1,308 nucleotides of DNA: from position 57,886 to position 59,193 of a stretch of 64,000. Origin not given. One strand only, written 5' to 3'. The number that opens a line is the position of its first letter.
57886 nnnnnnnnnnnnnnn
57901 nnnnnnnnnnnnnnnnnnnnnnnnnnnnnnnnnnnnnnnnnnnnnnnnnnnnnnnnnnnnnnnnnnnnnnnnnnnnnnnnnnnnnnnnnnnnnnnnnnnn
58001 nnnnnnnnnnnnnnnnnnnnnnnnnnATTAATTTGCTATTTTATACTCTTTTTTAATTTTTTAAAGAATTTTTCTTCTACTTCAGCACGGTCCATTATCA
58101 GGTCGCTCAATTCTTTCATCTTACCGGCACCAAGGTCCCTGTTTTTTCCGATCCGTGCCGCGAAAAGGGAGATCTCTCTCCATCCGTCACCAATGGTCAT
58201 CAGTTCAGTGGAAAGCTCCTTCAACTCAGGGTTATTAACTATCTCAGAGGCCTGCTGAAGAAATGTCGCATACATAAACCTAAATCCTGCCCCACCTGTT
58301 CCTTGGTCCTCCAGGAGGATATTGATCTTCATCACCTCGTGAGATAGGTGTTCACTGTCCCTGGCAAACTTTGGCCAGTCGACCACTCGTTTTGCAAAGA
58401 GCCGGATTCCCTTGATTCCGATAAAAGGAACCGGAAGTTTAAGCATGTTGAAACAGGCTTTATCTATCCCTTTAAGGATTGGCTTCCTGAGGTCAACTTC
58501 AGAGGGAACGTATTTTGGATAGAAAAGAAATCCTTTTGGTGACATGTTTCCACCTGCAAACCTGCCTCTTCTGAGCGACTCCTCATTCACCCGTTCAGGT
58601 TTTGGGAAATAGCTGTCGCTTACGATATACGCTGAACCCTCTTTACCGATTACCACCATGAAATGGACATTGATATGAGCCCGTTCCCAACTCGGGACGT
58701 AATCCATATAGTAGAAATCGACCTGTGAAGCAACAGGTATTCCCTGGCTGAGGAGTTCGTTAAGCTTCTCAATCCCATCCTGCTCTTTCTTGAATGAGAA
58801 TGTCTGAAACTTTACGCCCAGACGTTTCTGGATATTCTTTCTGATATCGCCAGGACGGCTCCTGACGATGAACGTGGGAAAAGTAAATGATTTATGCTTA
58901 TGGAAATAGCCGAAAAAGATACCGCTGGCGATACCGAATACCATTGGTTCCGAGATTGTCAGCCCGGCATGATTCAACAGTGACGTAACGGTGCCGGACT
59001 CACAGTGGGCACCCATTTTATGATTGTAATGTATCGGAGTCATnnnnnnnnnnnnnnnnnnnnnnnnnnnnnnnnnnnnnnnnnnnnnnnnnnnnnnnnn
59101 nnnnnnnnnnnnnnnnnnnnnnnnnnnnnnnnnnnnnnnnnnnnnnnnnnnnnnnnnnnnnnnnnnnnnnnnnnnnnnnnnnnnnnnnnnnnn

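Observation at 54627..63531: Ten-gene ACP-centred operon combining adenylase, BtrH-like transferase, sulfotransferase, O-methyltransferase, LpxL-like acyltransferase and DDAH-fold enzyme, with no PKS/NRPS/FAS core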

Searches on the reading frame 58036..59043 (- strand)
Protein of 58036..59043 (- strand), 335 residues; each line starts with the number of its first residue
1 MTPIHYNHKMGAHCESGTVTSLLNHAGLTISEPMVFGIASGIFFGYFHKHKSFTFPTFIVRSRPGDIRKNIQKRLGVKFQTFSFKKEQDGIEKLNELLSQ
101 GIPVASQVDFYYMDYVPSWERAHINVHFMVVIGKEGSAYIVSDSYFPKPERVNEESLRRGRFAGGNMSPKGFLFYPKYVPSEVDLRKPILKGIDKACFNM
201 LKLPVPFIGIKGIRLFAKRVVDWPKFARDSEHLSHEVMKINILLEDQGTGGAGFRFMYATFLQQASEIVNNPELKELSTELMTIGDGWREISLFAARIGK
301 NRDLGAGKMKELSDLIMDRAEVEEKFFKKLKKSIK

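Call 3: search_protein_families(library=pfam, proteins=[window:58036-59043:-], max_evalue=0.01)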
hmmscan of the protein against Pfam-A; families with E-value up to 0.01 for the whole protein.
window:58036-59043:- (335 aa): 2 families
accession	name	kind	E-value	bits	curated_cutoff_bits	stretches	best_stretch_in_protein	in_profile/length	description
PF16169.10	DUF4872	-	2.7e-44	151.4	28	1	156-330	2-173/173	Domain of unknown function (DUF4872)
PF14399.12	BtrH_N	-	1.4e-38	132.6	29.7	1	13-143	1-133/134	Butirosin biosynthesis protein H, N-terminal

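Call 4: search_protein_families(library=ncbifam, proteins=[window:58036-59043:-], max_evalue=0.01)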
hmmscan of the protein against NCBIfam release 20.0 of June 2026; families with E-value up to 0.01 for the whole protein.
window:58036-59043:- (335 aa): 1 family
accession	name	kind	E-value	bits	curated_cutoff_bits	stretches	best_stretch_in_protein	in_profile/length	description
NF053550.1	DarH_acyl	equivalog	6.2e-99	331.2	300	1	6-331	2-325/325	BtrH-related acyltransferase DarH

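Call 15: find_related_loci(query=window:58036-59043:-, collection=genome_contigs, flank=10000)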
Query window:58036-59043:- (335 aa) in genome_contigs; peptide patterns used: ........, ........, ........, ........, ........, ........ (x = any residue, [..] = any of these).
103 stretches matched a pattern; 61 encode a relative of the query (tblastn E <= 1e-3); 61 distinct loci.
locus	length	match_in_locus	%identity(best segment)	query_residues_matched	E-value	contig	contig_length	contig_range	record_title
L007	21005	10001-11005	89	1-335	0e+0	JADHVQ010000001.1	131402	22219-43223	MAG: Bacteroidales bacterium isolate BS750m-G5 BS-750m-C24, whole genome shotgun sequence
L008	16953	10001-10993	89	4-334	0e+0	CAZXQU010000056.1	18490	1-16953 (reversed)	MAG TPA_asm: uncultured Prolixibacteraceae bacterium isolate SRP178699_co1_374 genome assembly, contig: NODE_3683_length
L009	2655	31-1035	87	1-335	0e+0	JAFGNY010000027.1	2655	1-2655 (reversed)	MAG: Bacteroidales bacterium isolate Zod_Metabat.574 k87_500603, whole genome shotgun sequence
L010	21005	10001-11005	88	1-335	0e+0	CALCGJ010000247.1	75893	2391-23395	MAG TPA_asm: uncultured Bacteroidetes bacterium isolate ERR2206790_bin.55_CONCOCT_v1.1_MAG genome assembly, contig: ERZ8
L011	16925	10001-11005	87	1-335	0e+0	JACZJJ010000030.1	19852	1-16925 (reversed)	MAG: Bacteroidales bacterium isolate MAG16 bacteroidetes_2_contig_259273, whole genome shotgun sequence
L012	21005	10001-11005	82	1-335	0e+0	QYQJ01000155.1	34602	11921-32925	MAG: Bacteroidetes bacterium isolate PowLak16_MAG5 c_000000102952, whole genome shotgun sequence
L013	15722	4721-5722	78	1-334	0e+0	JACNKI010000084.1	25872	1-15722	MAG: Bacteroidetes bacterium isolate NIOZ-UU56 NIOZ-UU_NODE_2189_length_25872_cov_32.469, whole genome shotgun sequence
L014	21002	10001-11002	78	1-334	0e+0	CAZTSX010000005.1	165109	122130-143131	MAG TPA_asm: uncultured Prolixibacteraceae bacterium isolate binchicken_co147_440 genome assembly, contig: NODE_125_leng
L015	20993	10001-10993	72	5-335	4e-170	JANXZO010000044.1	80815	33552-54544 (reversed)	MAG: Bacteroidales bacterium isolate GL140_4_metabat_342 GL140_4_k141_1317159, whole genome shotgun sequence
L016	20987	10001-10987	71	6-334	7e-168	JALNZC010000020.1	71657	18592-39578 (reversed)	MAG: Bacteroidales bacterium isolate SO_2017_GW1 bin 88 NODE_2161_length_71657_cov_1.277562_OW334_2017, whole genome sho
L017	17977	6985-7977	70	5-335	4e-167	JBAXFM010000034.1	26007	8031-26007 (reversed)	MAG: Bacteroidota bacterium isolate ELA271 MAG271_34, whole genome shotgun sequence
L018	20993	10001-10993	69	5-335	2e-166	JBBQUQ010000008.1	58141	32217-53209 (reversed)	MAG: Bacteroidales bacterium isolate Co_metawrap_1939 Cmw_1939_k141_21471250_length_58141_cov_9.9780, whole genome shotg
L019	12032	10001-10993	70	5-335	1e-166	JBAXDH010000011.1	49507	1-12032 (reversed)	MAG: bacterium isolate ELA214 MAG214_11, whole genome shotgun sequence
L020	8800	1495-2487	70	5-335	3e-166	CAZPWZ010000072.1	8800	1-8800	MAG TPA_asm: uncultured Draconibacterium sp. isolate SRP302447_co3_194 genome assembly, contig: NODE_22763_length_8800_c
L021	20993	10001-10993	69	5-335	4e-166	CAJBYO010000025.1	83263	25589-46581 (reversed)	MAG: uncultured Bacteroidales bacterium isolate Loc080925-6m_bin-0522 genome assembly, contig: bin-0522:025/104, whole g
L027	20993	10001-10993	69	5-335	4e-164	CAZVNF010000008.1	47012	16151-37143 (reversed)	MAG TPA_asm: uncultured Draconibacterium sp. isolate SRP272421_co4_125 genome assembly, contig: NODE_1203_length_47012_c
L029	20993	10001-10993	70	5-335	3e-164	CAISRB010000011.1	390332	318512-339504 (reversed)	MAG: uncultured Bacteroidales bacterium isolate AM-lipid-02-D10_bin-0834 genome assembly, contig: bin-0834:11/33, whole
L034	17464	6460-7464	68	1-335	2e-163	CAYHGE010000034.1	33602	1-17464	MAG TPA_asm: uncultured Draconibacterium sp. isolate ERP119702_co1_334 genome assembly, contig: NODE_1165_length_33602_c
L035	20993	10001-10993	68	5-335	3e-163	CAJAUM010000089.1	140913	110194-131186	MAG: uncultured Bacteroidales bacterium isolate Loc090907-6m_bin-511 genome assembly, contig: bin-511:089/155, whole gen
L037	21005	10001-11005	67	1-335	2e-162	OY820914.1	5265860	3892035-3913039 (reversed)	MAG: Bacteroidales bacterium isolate 29af8000-aa9b-4969-9261-ea2c593eb5de genome assembly, chromosome: 1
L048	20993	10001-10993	68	5-335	2e-159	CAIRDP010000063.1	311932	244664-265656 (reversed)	MAG: uncultured Bacteroidales bacterium isolate AM5_bin-0527 genome assembly, contig: bin-0527:63/67, whole genome shotg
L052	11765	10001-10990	68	5-334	1e-156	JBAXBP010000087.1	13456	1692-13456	MAG: Bacteroidota bacterium isolate ELA170 MAG170_87, whole genome shotgun sequence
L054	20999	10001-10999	62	1-334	8e-149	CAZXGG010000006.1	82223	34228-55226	MAG TPA_asm: uncultured Rikenellaceae bacterium isolate SRP214966_co2_435 genome assembly, contig: NODE_228_length_82223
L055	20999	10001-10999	63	1-334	2e-148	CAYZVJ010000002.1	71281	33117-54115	MAG TPA_asm: uncultured Rikenellaceae bacterium isolate SRP214966_co4_470 genome assembly, contig: NODE_156_length_71281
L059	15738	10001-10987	56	6-334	1e-132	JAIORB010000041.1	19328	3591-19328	MAG: Bacteroidales bacterium isolate SMBSF07 20071_Bin_5_contigs_1_c_000000000522, whole genome shotgun sequence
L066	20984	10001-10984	57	4-332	5e-131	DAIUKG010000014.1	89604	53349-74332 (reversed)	MAG TPA_asm: Spirochaetota bacterium isolate CTOTU18769 NODE_175_length_89604_cov_9.302371, whole genome shotgun sequenc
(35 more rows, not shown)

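Call 19: search_protein_families(library=pfam, proteins=[L029:11-1426:+, L029:1371-3143:+, L029:3095-4411:+, L029:4465-4851:+, L029:4872-7262:+, L037:3396-4361:+, L037:4407-5609:+, L037:5796-6365:+, L037:6497-6997:+, L016:5350-7134:+], max_evalue=0.001)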
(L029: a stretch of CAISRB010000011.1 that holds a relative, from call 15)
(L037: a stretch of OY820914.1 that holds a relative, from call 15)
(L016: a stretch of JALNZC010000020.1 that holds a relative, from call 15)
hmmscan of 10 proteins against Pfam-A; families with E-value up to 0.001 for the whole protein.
L029:11-1426:+ (471 aa): 2 families
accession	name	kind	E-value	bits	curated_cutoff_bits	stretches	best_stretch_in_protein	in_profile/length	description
PF01593.30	Amino_oxidase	-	6.9e-09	35.9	19.8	1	3-452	19-433/443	Flavin containing amine oxidoreductase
PF13450.12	NAD_binding_8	-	0.00026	21.6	21.9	1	2-46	23-67/68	NAD(P)-binding Rossmann-like domain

L029:1371-3143:+ (590 aa): 1 family
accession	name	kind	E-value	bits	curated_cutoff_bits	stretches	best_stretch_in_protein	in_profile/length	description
PF03417.21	AAT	-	6.6e-19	68.9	23.2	1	213-386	5-169/225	Acyl-coenzyme A:6-aminopenicillanic acid acyl-transferase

L029:3095-4411:+ (438 aa): 2 families
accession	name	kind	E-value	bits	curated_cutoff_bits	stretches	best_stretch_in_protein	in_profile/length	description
PF02310.24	B12-binding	-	7e-08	32.8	32.1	1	51-131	33-118/121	B12 binding domain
PF04055.27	Radical_SAM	-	4.9e-06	27.2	29.5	1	185-324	4-166/166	Radical SAM superfamily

L029:4465-4851:+ (128 aa): 0 families

L029:4872-7262:+ (796 aa): 2 families
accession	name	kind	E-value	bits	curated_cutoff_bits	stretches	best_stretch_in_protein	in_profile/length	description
PF13715.12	CarbopepD_reg_2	-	1.2e-11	44.9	32.2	1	36-126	1-88/88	CarboxypepD_reg-like domain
PF13620.12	CarboxypepD_reg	-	3.6e-11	43.7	32.3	1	35-114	1-81/82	Carboxypeptidase regulatory-like domain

L037:3396-4361:+ (321 aa): 3 families
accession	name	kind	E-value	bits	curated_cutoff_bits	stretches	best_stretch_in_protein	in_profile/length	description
PF02737.24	3HCDH_N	-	3.6e-36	125.2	22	1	26-207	1-177/180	3-hydroxyacyl-CoA dehydrogenase, NAD binding domain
PF00725.27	3HCDH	-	3.3e-24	85.6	22.1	1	212-308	1-97/97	3-hydroxyacyl-CoA dehydrogenase, C-terminal domain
PF03721.20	UDPG_MGDP_dh_N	-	3.2e-07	30.6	27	1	26-152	2-129/187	UDP-glucose/GDP-mannose dehydrogenase family, NAD binding domain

L037:4407-5609:+ (400 aa): 1 family
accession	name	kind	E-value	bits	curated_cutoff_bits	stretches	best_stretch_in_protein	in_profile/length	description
PF00871.23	Acetate_kinase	-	1.3e-153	511.8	22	1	3-391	2-392/392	Acetokinase family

L037:5796-6365:+ (189 aa): 1 family
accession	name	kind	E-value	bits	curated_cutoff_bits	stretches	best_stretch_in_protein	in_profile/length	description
PF14352.11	DUF4402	-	5.4e-27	95.4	25.2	1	57-188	3-129/129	Domain of unknown function (DUF4402)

L037:6497-6997:+ (166 aa): 4 families
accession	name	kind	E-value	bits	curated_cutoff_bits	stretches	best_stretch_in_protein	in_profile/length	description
PF13673.13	Acetyltransf_10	-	2.2e-13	50.7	23.6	1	64-153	20-108/128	Acetyltransferase (GNAT) domain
PF13508.13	Acetyltransf_7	-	1.4e-12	48.2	27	1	79-153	8-83/84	Acetyltransferase (GNAT) domain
PF00583.31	Acetyltransf_1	-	3.8e-11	43.7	20.7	1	74-152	35-116/116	Acetyltransferase (GNAT) family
PF13527.13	Acetyltransf_9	-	4.8e-05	23.8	25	1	98-152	72-124/127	Acetyltransferase (GNAT) domain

L016:5350-7134:+ (594 aa): 0 families

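Call 20: search_protein_families(library=pfam, proteins=[L054:4933-6444:+, L054:6452-8155:+, L054:12532-13818:+, L054:13862-14236:+, L059:12425-13744:+, L059:13759-14136:+, L059:14147-14449:+, L059:14460-14831:+, L059:14835-15731:+, L066:8139-9473:+], max_evalue=0.001)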
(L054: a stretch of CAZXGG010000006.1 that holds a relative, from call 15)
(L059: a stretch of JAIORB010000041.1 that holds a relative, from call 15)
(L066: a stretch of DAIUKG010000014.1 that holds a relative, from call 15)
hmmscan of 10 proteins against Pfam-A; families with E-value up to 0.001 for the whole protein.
L054:4933-6444:+ (503 aa): 11 families
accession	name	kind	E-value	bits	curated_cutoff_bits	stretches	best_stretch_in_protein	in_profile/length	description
PF01593.30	Amino_oxidase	-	3.6e-20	73.1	19.8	1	13-375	1-345/443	Flavin containing amine oxidoreductase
PF13450.12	NAD_binding_8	-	5.4e-18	65.5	21.9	1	8-74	1-67/68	NAD(P)-binding Rossmann-like domain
PF00890.30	FAD_binding_2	-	3.6e-09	36.7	20.4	1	5-42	1-38/414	FAD binding domain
PF03486.20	HI0933_like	-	3.5e-07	30.3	50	1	5-40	2-37/244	HI0933-like protein Rossmann domain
PF12831.13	FAD_oxidored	-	3.1e-06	27.2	27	1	5-42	1-38/416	FAD dependent oxidoreductase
PF01266.30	DAO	-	4.9e-06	26.7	27.9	1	5-41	1-38/353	FAD dependent oxidoreductase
PF01494.25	FAD_binding_3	-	1.5e-05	24.9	22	1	3-36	1-34/349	FAD binding domain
PF07992.20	Pyr_redox_2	-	3.2e-05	23.9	26.1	0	4-36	1-33/291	Pyridine nucleotide-disulphide oxidoreductase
PF01134.28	GIDA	-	0.00027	20.6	22.1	0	5-39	1-36/391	Glucose inhibited division protein A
PF01946.23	Thi4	-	0.00031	20.5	26.2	1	3-41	17-56/235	Thi4 family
PF00070.33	Pyr_redox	-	0.00044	21.2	22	0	6-39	2-35/82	Pyridine nucleotide-disulphide oxidoreductase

L054:6452-8155:+ (567 aa): 1 family
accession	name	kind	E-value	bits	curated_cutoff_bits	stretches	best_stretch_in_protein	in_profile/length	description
PF03417.21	AAT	-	8.8e-24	84.9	23.2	1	189-421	2-219/225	Acyl-coenzyme A:6-aminopenicillanic acid acyl-transferase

L054:12532-13818:+ (428 aa): 2 families
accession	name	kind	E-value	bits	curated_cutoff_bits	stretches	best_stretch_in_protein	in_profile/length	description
PF02310.24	B12-binding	-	3.3e-07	30.6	32.1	1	27-124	12-120/121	B12 binding domain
PF04055.27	Radical_SAM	-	8.8e-06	26.4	29.5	1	177-315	4-165/166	Radical SAM superfamily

L054:13862-14236:+ (124 aa): 0 families

L059:12425-13744:+ (439 aa): 2 families
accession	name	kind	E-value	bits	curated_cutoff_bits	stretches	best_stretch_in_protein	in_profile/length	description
PF02310.24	B12-binding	-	9.2e-09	35.6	32.1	1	35-133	11-120/121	B12 binding domain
PF04055.27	Radical_SAM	-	1.4e-06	29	29.5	1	185-324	4-166/166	Radical SAM superfamily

L059:13759-14136:+ (125 aa): 0 families

L059:14147-14449:+ (100 aa): 1 family
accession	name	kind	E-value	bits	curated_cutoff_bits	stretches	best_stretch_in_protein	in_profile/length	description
PF00550.31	PP-binding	-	3.3e-08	34.1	20.8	1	15-68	2-54/67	Phosphopantetheine attachment site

L059:14460-14831:+ (123 aa): 1 family
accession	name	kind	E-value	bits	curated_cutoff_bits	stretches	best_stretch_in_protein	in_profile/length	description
PF01648.25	ACPS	-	5.5e-11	42.9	25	1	4-86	1-87/111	4'-phosphopantetheinyl transferase superfamily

L059:14835-15731:+ (298 aa): 1 family
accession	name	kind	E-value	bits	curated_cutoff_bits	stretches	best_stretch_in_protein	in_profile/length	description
PF00698.26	Acyl_transf_1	-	1.9e-10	41.2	32.7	1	70-226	69-218/319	Acyl transferase domain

L066:8139-9473:+ (444 aa): 3 families
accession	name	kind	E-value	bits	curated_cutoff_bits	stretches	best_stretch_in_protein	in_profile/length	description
PF12698.13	ABC2_membrane_3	-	1.6e-30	106.9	31.6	1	20-437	3-346/347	ABC-2 family transporter protein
PF01061.29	ABC2_membrane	-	1.3e-21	77.5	26.9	1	244-408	49-209/211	ABC-2 type transporter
PF12679.13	ABC2_membrane_2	-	5.3e-09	36.2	27.2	1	5-385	2-209/283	ABC-2 family transporter protein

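Call 23: search_protein_families(library=pfam, proteins=[L055:3484-4704:-, L052:86-2314:+, L059:2595-3032:-, L059:4373-5269:-, L059:5574-6797:-, L059:6824-7552:-, L059:7552-9093:-, L059:318-1076:-, L014:4900-5871:+, L027:13880-15694:+], max_evalue=0.001)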
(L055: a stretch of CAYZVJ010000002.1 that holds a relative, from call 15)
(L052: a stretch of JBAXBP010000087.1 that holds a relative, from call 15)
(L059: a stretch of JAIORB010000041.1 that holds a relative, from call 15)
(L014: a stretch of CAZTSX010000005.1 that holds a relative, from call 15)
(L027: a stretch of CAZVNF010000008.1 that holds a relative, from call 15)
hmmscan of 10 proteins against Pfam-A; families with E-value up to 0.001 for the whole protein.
L055:3484-4704:- (406 aa): 2 families
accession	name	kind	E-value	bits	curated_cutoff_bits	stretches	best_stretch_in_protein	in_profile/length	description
PF00535.33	Glycos_transf_2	-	1.2e-24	87.5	23.3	1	17-170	1-160/168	Glycosyl transferase family 2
PF09835.14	DUF2062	-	1.6e-19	70.7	27.4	1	259-396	5-146/147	Uncharacterized protein conserved in bacteria (DUF2062)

L052:86-2314:+ (742 aa): 8 families
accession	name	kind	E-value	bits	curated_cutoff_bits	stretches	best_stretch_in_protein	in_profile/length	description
PF01553.26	Acyltransferase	-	1e-14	54.9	23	1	351-460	13-131/132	Acyltransferase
PF13649.12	Methyltransf_25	-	1.7e-11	45.1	27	1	568-661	1-97/97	Methyltransferase domain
PF13847.12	Methyltransf_31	-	6.6e-11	42.5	27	1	567-674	6-118/145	Methyltransferase domain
PF08242.18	Methyltransf_12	-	8.2e-11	42.9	30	1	569-663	1-98/98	Methyltransferase domain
PF13489.12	Methyltransf_23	-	4.5e-09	36.7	27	1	549-683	7-131/164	Methyltransferase domain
PF08241.18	Methyltransf_11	-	2e-08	35.2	21.2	1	569-665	1-95/95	Methyltransferase domain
PF05175.20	MTS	-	6.5e-06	26.3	23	1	564-610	31-77/170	Methyltransferase small domain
PF00891.24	Methyltransf_2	-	1.6e-05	24.8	22.3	1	566-684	64-181/210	O-methyltransferase domain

L059:2595-3032:- (145 aa): 0 families

L059:4373-5269:- (298 aa): 1 family
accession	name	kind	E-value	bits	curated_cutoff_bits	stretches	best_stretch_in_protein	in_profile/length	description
PF03279.18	Lip_A_acyltrans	-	6.4e-15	55.6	22.3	1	98-296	105-294/295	Bacterial lipid A biosynthesis acyltransferase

L059:5574-6797:- (407 aa): 2 families
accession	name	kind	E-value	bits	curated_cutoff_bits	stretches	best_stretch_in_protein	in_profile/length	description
PF00109.32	ketoacyl-synt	-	3.9e-33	115.5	20.8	1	1-244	1-252/252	Beta-ketoacyl synthase, N-terminal domain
PF02801.28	Ketoacyl-synt_C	-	1.8e-28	99.4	20.8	1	253-363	2-119/119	Beta-ketoacyl synthase, C-terminal domain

L059:6824-7552:- (242 aa): 5 families
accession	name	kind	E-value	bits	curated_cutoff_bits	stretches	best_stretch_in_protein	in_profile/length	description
PF13561.12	adh_short_C2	-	9.9e-57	192.7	27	1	11-240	6-235/236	Enoyl-(Acyl carrier protein) reductase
PF00106.31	adh_short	-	5.9e-55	186.2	26.6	1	2-197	1-193/195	short chain dehydrogenase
PF08659.16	KR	-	3.6e-18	66.5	22.6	1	5-180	4-172/180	KR domain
PF01370.27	Epimerase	-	1.2e-05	25.2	20.9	1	4-82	1-69/240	NAD dependent epimerase/dehydratase family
PF13460.12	NAD_binding_10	-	0.00017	22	27.2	1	8-192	1-152/184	NAD(P)H-binding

L059:7552-9093:- (513 aa): 1 family
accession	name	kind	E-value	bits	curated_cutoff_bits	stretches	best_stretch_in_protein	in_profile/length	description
PF00221.24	Lyase_aromatic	-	9.6e-158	526.1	27.3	1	9-481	1-465/466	Aromatic amino acid lyase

L059:318-1076:- (252 aa): 2 families
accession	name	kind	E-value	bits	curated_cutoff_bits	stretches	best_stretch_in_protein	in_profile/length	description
PF00005.33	ABC_tran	-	2e-34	119.6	25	1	26-168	2-136/137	ABC transporter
PF13304.12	AAA_21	-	4.9e-11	43.7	27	1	124-198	221-298/304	AAA domain, putative AbiEii toxin, Type IV TA system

L014:4900-5871:+ (323 aa): 1 family
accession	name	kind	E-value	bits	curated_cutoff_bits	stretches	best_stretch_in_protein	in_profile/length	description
PF03537.19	Glyco_hydro_114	-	1.2e-16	61.2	27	1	205-319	20-119/231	Glycoside-hydrolase family GH114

L027:13880-15694:+ (604 aa): 0 families
